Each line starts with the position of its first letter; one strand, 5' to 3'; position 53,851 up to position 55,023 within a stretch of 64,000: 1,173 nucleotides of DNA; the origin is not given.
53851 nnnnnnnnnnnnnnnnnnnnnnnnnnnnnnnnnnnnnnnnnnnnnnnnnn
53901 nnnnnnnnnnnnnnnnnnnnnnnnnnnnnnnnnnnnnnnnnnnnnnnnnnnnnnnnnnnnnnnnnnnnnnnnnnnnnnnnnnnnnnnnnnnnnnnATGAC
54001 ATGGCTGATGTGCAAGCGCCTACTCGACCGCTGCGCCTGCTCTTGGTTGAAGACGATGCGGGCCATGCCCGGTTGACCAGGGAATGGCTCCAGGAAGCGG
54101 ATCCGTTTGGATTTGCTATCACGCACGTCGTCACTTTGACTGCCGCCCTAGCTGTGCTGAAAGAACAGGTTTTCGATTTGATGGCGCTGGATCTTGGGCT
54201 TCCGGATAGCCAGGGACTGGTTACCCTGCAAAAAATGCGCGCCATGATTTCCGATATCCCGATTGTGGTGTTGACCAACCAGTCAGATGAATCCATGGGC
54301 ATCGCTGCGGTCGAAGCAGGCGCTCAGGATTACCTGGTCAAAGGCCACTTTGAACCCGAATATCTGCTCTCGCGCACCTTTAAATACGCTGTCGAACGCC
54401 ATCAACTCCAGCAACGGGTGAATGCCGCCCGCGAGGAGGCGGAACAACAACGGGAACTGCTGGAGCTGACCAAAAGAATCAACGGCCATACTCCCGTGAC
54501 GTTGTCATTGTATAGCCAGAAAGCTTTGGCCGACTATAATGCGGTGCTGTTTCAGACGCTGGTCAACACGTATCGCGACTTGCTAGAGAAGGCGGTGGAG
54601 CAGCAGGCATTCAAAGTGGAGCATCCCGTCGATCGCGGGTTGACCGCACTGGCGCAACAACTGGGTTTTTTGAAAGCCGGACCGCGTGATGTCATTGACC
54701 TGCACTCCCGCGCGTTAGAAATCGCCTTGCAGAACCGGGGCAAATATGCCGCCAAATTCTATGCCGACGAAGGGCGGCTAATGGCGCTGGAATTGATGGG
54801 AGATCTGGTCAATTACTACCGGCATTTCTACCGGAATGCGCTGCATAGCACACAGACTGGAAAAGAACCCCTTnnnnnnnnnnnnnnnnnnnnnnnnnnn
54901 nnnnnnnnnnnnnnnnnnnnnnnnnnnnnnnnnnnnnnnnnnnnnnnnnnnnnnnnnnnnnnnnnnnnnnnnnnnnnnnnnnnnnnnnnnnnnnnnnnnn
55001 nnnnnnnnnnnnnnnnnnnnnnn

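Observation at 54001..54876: Receiver-domain protein whose C-terminal half resembles the KaiC-binding domain of KaiA (KaiA3-like)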

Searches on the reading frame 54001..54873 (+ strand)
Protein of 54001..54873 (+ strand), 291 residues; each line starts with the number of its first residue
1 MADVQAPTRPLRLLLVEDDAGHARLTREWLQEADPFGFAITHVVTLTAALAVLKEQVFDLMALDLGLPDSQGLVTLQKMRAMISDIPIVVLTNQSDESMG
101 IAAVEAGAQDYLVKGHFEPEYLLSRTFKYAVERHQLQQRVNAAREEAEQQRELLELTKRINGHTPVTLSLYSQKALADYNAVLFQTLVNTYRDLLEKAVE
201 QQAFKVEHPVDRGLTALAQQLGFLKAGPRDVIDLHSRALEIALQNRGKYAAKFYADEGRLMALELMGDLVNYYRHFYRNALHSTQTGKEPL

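Call 3: search_protein_families(library=pfam, proteins=[window:54001-54873:+], max_evalue=1)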
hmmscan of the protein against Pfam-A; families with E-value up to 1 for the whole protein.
window:54001-54873:+ (291 aa): 1 family
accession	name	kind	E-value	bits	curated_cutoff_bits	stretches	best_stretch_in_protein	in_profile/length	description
PF00072.30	Response_reg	-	2.6e-19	69.9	30.2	1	14-121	2-105/111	Response regulator receiver domain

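Call 4: search_protein_families(library=ncbifam, proteins=[window:54001-54873:+], max_evalue=1)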
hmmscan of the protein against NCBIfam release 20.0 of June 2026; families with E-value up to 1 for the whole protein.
window:54001-54873:+ (291 aa): 92 families (the best 25 are shown)
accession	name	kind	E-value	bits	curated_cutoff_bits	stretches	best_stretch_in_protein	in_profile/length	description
NF007005.1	PRK09468.1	equivalog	5.6e-19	68.5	331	1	12-148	5-135/237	osmolarity response regulator transcription factor OmpR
NF008296.0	PRK11083.1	equivalog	1.1e-17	64.2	273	1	12-221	5-205/228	two-component system response regulator CreB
NF041946.1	LuxO_transreg_Vib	equivalog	1.5e-15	56.9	800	1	15-135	1-116/463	quorum-sensing sigma-54 dependent transcriptional regulator LuxO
TIGR02154.1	PhoB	equivalog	1.8e-15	56.9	296.2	1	12-143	4-131/226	phosphate regulon transcriptional regulator PhoB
NF007928.2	PRK10643.1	equivalog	2.2e-15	56.9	330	1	12-137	2-122/216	two-component system response regulator PmrA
NF007820.0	PRK10529.1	equivalog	2.5e-15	56.5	325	1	13-221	4-203/225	two-component system response regulator KdpE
NF041733.1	resp_reg_CseB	equivalog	3.3e-14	52.8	350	1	12-153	2-136/228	two-component system response regulator CseB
NF007982.1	PRK10710.1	equivalog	9.3e-14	51.6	380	1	11-143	8-134/235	envelope stress response regulator BaeR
NF040689.1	MtrAB_MtrA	equivalog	1.2e-13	51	300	1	14-128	2-111/219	MtrAB system response regulator MtrA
NF045991.1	RespRegCtrARhodob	equivalog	1.5e-13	51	350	1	11-125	1-111/224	response regulator transcription factor CtrA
NF045944.1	ResRegRpaBCyano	equivalog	1.5e-13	50.7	330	1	15-138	2-119/229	response regulator transcription factor RpaB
NF012023.0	PRK15479.1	equivalog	1.8e-13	50.5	337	1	11-125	1-111/224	transcriptional regulator TctD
NF007689.0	PRK10365.1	equivalog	7.3e-13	48.1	760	1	12-116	7-108/441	sigma-54-dependent response regulator transcription factor ZraR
NF033117.2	vanR_ACDEGLN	exception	8.8e-13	48.4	350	1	14-155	2-137/226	VanR-ABDEGLN family response regulator transcription factor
NF041734.1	resp_reg_RppA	equivalog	1.3e-12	47.5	250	1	11-128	1-116/229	two-component system response regulator RppA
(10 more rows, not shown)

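Call 6: find_homologous_proteins(query=window:54001-54873:+)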
Query window:54001-54873:+ (291 aa): 3141 proteins with E <= 0.001 among 6288 candidates; the best 120 are listed.
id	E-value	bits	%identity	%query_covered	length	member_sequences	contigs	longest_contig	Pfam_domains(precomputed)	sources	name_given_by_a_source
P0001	5.1e-185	631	100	100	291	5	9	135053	PF00072.31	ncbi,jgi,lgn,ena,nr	ncbi:MAG TPA: response regulator [Gammaproteobacteria bacterium]|nr:response regulator [Gammaproteob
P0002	4.8e-144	497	79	100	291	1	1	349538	PF00072.31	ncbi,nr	ncbi:MAG: response regulator [Gammaproteobacteria bacterium]|nr:response regulator [Gammaproteobacte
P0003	7.0e-140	483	77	100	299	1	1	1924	PF00072.31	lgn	-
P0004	1.6e-120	420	71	97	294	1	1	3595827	PF00072.31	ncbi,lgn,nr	ncbi:MAG: response regulator [Candidatus Competibacteraceae bacterium]|nr:MAG: response regulator [C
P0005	7.4e-118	411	69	97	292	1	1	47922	PF00072.31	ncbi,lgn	-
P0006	1.1e-116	407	68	97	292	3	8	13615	PF00072.31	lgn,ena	-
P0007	2.3e-98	347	60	97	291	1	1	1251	PF00072.31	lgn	-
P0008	1.6e-93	331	58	97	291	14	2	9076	PF00072.31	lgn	-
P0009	3.8e-90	320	55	97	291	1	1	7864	PF00072.31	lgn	-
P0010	5.3e-90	320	54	97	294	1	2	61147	PF00072.31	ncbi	-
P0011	2.7e-88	314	53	99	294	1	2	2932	PF00072.31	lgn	-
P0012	3.6e-82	294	54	93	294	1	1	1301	PF00072.31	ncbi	-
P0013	2.8e-79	285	72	67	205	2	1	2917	-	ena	-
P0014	1.7e-61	226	44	93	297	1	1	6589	PF00072.31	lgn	-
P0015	3.0e-60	222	44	92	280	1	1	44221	PF00072.31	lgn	-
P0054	1.2e-52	197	41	92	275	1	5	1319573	PF00072.31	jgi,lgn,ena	-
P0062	8.3e-52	194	41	92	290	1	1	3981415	PF00072.31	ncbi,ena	-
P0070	1.1e-50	191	41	96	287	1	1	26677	PF00072.31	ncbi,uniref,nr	ncbi:MAG: response regulator [Lamprobacter sp.]|uniref:response regulator n=1 Tax=Lamprobacter sp. T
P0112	1.7e-45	174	36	91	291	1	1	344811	PF00072.31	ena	-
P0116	4.2e-45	172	35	93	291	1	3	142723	PF00072.31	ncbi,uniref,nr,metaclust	ncbi:response regulator [Candidatus Magnetominusculus xianensis]|uniref:Response regulator receiver 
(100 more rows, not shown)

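Call 17: find_related_loci(query=A1, collection=genome_contigs, flank=5000)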
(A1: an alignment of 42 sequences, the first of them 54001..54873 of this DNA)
Query A1 (291 aa) in genome_contigs; peptide patterns used: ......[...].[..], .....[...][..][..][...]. (x = any residue, [..] = any of these).
600 stretches matched a pattern (row limit reached: there are more); 593 encode a relative of the query (tblastn E <= 1e-3); the best 80 are kept; 80 distinct loci.
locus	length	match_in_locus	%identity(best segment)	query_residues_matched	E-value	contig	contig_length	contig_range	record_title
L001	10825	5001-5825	40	10-280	1e-57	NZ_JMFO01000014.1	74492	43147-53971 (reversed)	Candidatus Magnetobacterium casense strain MYR-1 contig_14, whole genome shotgun sequence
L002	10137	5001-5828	43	10-282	3e-57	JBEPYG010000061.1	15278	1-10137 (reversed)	MAG: Roseiflexus sp. isolate 03V1_S199.concoct.031 NODE_2351_length_15278_cov_1.762260, whole genome shotgun sequence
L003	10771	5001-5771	36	10-274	3e-39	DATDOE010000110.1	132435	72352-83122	MAG TPA_asm: Vicinamibacterales bacterium isolate SMAG_U7885 k141_2815004, whole genome shotgun sequence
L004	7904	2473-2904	46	10-157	2e-32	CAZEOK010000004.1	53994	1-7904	MAG TPA_asm: uncultured bacterium isolate binchicken_co232_174 genome assembly, contig: NODE_929_length_53994_cov_6.8924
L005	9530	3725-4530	51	9-135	1e-31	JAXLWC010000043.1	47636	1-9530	MAG: Anaerolineae bacterium isolate STL-CHL13 C2.29.fa-43, whole genome shotgun sequence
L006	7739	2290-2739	43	2-152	5e-31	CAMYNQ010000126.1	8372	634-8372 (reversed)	MAG: uncultured Chromatiaceae bacterium isolate FO_M_Gamma_043.1 genome assembly, contig: NODE_8111_length_8372_cov_6.48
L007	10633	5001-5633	37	11-209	7e-31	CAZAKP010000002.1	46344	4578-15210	MAG TPA_asm: uncultured bacterium isolate SRP098346_co1_22 genome assembly, contig: NODE_386_length_46344_cov_20.389985,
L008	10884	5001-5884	42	9-156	6e-31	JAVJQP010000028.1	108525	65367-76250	MAG: Coleofasciculus sp. D1-CHI-01 k141_19278, whole genome shotgun sequence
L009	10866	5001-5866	48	10-134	4e-31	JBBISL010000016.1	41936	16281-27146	MAG: candidate division WOR-3 bacterium isolate SLF170214_bin_372 NODE_1106_length_41936_cov_7.019269, whole genome shot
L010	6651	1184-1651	44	1-155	1e-30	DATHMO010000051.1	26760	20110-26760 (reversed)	MAG TPA_asm: Bryobacteraceae bacterium isolate SMAG_U12634 k141_2941701, whole genome shotgun sequence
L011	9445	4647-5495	50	1-136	3e-30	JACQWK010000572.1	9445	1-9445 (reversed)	MAG: Verrucomicrobia bacterium isolate NC_groundwater_1487_Ag_S-0.65um_59_29 S_p65_S5_coassembly_k141_4174997, whole gen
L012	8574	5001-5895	41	5-157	4e-30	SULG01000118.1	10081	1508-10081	MAG: Candidatus Jettenia ecosi isolate J2 contig00568, whole genome shotgun sequence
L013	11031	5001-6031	36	10-207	2e-30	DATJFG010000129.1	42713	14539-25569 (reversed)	MAG TPA_asm: Verrucomicrobiia bacterium isolate SMAG_U15454 k141_5187065, whole genome shotgun sequence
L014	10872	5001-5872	45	8-152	5e-30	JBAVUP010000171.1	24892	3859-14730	MAG: Desulfobaccales bacterium isolate MFD02222_ilm_asm_bin18 k127_93889, whole genome shotgun sequence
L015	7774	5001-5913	39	11-162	5e-30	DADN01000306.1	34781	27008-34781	MAG TPA_asm: Methanobacterium sp. UBA8 UBA8_contig_328, whole genome shotgun sequence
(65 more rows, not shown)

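Call 39: find_encoding_contigs(protein=P0004, flank=6000, max_places=1)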
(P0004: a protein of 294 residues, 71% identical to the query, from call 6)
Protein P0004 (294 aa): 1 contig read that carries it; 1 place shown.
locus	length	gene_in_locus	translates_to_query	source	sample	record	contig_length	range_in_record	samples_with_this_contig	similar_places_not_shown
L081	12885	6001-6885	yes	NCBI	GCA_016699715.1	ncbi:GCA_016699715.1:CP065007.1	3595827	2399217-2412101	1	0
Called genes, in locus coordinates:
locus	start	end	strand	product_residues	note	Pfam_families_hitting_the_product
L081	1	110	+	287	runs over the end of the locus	PF02146:SIR2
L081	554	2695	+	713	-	PF00072:Response_reg, PF00989:PAS (weak), PF00990:GGDEF, PF00563:EAL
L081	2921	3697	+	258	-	-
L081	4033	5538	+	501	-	PF00512:HisKA, PF02518:HATPase_c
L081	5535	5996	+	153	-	PF00072:Response_reg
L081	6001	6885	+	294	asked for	PF00072:Response_reg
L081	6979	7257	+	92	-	PF07689:KaiB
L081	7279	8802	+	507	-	PF00154:RecA_N (faint), PF03796:DnaB_C (faint), PF05625:PAXNEB (faint), PF06745:ATPase, PF23442:DUF7125 (faint), PF13191:AAA_16 (faint), PF13481:AAA_25 (weak), PF06745:ATPase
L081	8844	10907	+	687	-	PF00912:Transgly, PF00905:Transpeptidase, PF06832:BiPBP_C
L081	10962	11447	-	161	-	PF05981:CreA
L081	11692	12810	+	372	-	PF05222:AlaDh_PNT_N, PF01262:AlaDh_PNT_C, PF01488:Shikimate_DH (weak)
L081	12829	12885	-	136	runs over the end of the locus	-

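Call 40: find_encoding_contigs(protein=P0062, flank=6000, max_places=1)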
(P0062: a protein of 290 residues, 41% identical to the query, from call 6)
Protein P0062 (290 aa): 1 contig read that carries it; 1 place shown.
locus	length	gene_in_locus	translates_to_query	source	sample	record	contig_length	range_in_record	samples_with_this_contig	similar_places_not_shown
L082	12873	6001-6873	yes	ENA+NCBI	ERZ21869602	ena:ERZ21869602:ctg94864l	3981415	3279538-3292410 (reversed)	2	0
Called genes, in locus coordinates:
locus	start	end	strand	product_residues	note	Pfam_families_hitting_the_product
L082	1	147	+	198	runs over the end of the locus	PF01339:CheB_methylest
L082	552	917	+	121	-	PF00072:Response_reg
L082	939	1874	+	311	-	PF12729:4HB_MCP_1, PF00672:HAMP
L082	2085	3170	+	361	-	PF00072:Response_reg, PF00512:HisKA, PF02518:HATPase_c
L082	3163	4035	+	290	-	PF00072:Response_reg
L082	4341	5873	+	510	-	PF00154:RecA_N (faint), PF03796:DnaB_C (faint), PF06745:ATPase, PF08423:Rad51 (faint), PF13481:AAA_25 (weak), PF23442:DUF7125 (faint), PF14417:MEDS (faint), PF06745:ATPase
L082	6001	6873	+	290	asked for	PF00072:Response_reg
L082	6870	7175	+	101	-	PF07689:KaiB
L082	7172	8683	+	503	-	PF00154:RecA_N (faint), PF03796:DnaB_C (faint), PF05625:PAXNEB (faint), PF06745:ATPase, PF13481:AAA_25 (faint), PF23442:DUF7125 (faint), PF13191:AAA_16 (faint), PF06745:ATPase, +1 more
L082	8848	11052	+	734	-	PF00072:Response_reg, PF00989:PAS (weak), PF08448:PAS_4 (faint), PF13426:PAS_9, PF00989:PAS (weak), PF13188:PAS_8 (weak), PF02518:HATPase_c, PF00072:Response_reg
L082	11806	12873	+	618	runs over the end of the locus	PF01609:DDE_Tnp_1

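Call 41: find_encoding_contigs(protein=P0054, flank=6000, max_places=1)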
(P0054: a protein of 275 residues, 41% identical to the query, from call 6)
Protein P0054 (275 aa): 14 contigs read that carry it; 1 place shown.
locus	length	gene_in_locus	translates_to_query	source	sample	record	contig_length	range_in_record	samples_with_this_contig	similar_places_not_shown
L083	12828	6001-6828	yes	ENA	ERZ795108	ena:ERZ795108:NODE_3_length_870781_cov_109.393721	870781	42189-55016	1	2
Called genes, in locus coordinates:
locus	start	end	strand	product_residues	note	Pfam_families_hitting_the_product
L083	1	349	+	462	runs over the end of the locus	PF01979:Amidohydro_1, PF07969:Amidohydro_3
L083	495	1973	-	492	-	PF18158:AidB_N, PF02770:Acyl-CoA_dh_M, PF00441:Acyl-CoA_dh_1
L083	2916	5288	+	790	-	PF13185:GAF_2 (weak), PF01590:GAF, PF13185:GAF_2, PF00512:HisKA, PF02518:HATPase_c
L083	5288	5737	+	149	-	PF00072:Response_reg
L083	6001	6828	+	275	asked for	PF00072:Response_reg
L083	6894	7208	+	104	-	PF07689:KaiB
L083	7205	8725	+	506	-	PF03796:DnaB_C (faint), PF05625:PAXNEB (faint), PF06745:ATPase, PF13481:AAA_25 (faint), PF23442:DUF7125 (faint), PF06745:ATPase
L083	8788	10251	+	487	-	PF00072:Response_reg, PF00989:PAS (weak), PF13188:PAS_8 (faint), PF02518:HATPase_c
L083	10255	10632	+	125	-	PF00072:Response_reg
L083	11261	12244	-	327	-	PF02653:BPD_transp_2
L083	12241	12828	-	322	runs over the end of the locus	PF02653:BPD_transp_2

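Call 42: find_encoding_contigs(protein=P0116, flank=6000, max_places=1)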
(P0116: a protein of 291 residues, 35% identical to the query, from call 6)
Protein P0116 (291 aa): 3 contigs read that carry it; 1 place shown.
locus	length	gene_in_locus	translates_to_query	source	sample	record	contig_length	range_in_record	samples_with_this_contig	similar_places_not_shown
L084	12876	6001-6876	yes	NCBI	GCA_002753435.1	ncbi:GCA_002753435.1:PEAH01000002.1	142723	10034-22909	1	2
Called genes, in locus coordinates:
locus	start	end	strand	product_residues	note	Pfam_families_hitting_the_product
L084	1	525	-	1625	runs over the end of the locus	PF00072:Response_reg, PF00989:PAS, PF08447:PAS_3, PF13426:PAS_9, PF08447:PAS_3, PF13185:GAF_2, PF00989:PAS, PF08448:PAS_4, +7 more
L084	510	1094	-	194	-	PF01339:CheB_methylest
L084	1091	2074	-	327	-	PF03705:CheR_N, PF01739:CheR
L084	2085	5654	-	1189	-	PF12729:4HB_MCP_1, PF00672:HAMP, PF01590:GAF, PF13185:GAF_2, PF13492:GAF_3 (faint), PF00512:HisKA, PF02518:HATPase_c, PF00072:Response_reg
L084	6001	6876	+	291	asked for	PF00072:Response_reg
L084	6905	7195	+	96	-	PF07689:KaiB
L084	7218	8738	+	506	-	PF06745:ATPase, PF13481:AAA_25 (faint), PF03796:DnaB_C (weak), PF06745:ATPase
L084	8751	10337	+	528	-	PF00989:PAS (weak), PF13188:PAS_8 (weak), PF13426:PAS_9 (faint), PF02518:HATPase_c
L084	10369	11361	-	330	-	-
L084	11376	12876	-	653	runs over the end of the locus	PF00580:UvrD-helicase, PF01443:Viral_helicase1 (faint), PF13245:AAA_19, PF13604:AAA_30 (faint), PF13361:UvrD_C, PF13538:UvrD_C_2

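Call 43: find_encoding_contigs(protein=P0070, flank=6000, max_places=1)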
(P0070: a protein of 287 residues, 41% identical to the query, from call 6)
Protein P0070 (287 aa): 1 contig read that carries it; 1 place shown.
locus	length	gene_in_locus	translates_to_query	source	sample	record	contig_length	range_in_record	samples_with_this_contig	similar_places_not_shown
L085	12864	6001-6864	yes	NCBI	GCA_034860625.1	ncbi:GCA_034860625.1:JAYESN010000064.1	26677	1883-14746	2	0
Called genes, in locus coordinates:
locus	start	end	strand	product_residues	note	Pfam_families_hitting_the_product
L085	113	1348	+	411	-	PF25917:BSH_RND, PF25973:BSH_CzcB (weak), PF25876:HH_MFP_RND (weak), PF25944:Beta-barrel_RND, PF25954:Beta-barrel_RND_2, PF25989:YknX_C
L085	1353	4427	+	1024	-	PF00873:ACR_tran, PF03176:MMPL (weak)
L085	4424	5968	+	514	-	PF00672:HAMP, PF00512:HisKA, PF02518:HATPase_c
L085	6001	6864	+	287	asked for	PF00072:Response_reg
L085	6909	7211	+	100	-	PF07689:KaiB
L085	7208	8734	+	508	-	PF00154:RecA_N (weak), PF03796:DnaB_C (faint), PF04851:ResIII (faint), PF05625:PAXNEB (faint), PF06745:ATPase, PF13481:AAA_25 (weak), PF23442:DUF7125 (faint), PF06745:ATPase, +3 more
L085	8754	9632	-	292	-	PF06966:DUF1295, PF02544:Steroid_dh (weak), PF04140:ICMT (weak)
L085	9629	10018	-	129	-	PF01502:PRA-CH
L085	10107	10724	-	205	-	PF02492:cobW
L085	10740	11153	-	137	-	PF04892:VanZ-LLP1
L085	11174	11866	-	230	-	PF01730:UreF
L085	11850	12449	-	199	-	PF02814:UreE_N, PF05194:UreE_C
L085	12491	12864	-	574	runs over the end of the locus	PF00449:Urease_alpha, PF01979:Amidohydro_1, PF07969:Amidohydro_3 (faint)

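Call 44: find_encoding_contigs(protein=P0112, flank=6000, max_places=1)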
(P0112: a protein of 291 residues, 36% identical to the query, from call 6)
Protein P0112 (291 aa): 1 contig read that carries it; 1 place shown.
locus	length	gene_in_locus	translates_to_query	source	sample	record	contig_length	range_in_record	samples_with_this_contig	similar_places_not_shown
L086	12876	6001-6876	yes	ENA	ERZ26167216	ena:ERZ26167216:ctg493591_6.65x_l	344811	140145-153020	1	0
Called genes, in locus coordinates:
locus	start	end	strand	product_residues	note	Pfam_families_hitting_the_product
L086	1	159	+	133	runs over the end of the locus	PF01527:HTH_Tnp_1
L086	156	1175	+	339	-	PF13565:HTH_32, PF00665:rve, PF13683:rve_3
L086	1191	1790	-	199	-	-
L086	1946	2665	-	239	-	-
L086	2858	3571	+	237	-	PF00072:Response_reg, PF00486:Trans_reg_C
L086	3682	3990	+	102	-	-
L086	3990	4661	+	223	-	-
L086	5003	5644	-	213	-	-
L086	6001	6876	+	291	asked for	PF00072:Response_reg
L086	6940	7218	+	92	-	PF07689:KaiB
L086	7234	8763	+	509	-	PF00154:RecA_N (faint), PF03796:DnaB_C (faint), PF06745:ATPase, PF13191:AAA_16 (faint), PF13481:AAA_25 (faint), PF06745:ATPase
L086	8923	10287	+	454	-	PF03972:MmgE_PrpD_N, PF19305:MmgE_PrpD_C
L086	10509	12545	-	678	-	-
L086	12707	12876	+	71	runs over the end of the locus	-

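Call 60: predict_structure(alignment_id=A1)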
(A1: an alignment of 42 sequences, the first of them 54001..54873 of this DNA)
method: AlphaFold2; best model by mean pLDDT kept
length: 291 residues; sequences in the alignment: 42
mean_pLDDT: 86.1   pTM: 0.53
mean pLDDT of the five models: 86.1, 85.7, 84.9, 83.2, 82.9
residues with pLDDT >= 90: 187; 70-90: 62; 50-70: 23; < 50: 19
segments of 3 or more residues with pLDDT < 50: 1-3, 159-168, 286-291
pLDDT, mean of each block of 10 residues (from residue 1): 62 97 94 94 98 96 96 94 93 92 95 84 93 93 80 57 47 75 93 96 93 94 88 95 85 92 96 79 48 38
secondary structure, 60 per line:
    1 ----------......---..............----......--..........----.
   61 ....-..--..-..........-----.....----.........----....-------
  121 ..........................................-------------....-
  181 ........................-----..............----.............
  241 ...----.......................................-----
elements in order: E11-16 H20-33 E38-43 H46-55 E60-64 H73-82 E88-92 H97-105 E110-113 H121-162 H176-179 H181-204 H210-223 H228-243 H248-286
